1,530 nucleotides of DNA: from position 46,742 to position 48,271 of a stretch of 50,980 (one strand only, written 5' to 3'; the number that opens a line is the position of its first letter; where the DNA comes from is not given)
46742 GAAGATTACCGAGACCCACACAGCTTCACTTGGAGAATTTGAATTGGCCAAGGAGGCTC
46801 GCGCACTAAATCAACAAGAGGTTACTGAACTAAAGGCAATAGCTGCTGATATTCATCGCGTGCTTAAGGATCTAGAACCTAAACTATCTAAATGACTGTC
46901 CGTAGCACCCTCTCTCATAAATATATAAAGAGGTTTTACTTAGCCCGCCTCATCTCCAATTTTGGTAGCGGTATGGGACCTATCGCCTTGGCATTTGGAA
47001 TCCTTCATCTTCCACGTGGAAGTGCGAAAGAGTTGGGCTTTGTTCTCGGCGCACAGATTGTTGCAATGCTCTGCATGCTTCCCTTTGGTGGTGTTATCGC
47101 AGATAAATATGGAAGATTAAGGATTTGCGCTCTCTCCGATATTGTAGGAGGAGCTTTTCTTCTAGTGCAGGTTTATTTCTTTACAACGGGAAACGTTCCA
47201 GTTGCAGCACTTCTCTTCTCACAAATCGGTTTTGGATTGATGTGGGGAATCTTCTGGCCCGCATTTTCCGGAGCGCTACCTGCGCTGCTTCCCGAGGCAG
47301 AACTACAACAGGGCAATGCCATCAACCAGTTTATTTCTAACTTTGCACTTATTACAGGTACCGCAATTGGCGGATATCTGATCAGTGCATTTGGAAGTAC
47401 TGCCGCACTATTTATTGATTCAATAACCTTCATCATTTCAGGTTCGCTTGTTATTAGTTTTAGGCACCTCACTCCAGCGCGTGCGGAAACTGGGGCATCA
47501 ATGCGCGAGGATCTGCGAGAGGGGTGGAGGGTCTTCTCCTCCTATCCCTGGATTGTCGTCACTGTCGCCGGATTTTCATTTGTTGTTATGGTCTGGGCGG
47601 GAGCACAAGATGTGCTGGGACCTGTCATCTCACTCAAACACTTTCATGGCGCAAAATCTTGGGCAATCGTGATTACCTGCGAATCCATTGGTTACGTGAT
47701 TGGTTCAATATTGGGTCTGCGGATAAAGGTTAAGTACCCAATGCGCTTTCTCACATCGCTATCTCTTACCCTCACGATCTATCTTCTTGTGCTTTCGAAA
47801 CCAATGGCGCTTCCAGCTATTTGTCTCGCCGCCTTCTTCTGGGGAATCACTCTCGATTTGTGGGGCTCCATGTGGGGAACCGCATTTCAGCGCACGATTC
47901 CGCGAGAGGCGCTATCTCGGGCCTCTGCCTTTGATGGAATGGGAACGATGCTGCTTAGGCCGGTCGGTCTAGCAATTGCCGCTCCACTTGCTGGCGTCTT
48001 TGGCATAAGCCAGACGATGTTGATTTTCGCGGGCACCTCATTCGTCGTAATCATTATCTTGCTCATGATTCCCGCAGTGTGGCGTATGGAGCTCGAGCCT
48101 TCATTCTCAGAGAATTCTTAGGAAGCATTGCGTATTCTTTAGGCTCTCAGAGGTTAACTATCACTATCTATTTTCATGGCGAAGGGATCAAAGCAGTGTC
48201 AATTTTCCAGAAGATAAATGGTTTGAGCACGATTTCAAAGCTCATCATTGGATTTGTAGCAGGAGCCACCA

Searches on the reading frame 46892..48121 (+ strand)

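Call 64: search_protein_families(library=pfam, proteins=[window:46892-48121:+], max_evalue=0.00001)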
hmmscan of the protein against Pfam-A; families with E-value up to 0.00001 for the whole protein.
window:46892-48121:+ (409 aa): 2 families
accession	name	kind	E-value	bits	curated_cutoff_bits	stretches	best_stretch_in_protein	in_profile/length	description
PF07690.21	MFS_1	-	1.4e-23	83.8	33.4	1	18-346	4-333/347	Major Facilitator Superfamily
PF05977.19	MFS_3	-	1.6e-13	50.4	27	1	6-282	6-281/524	Transmembrane secretion effector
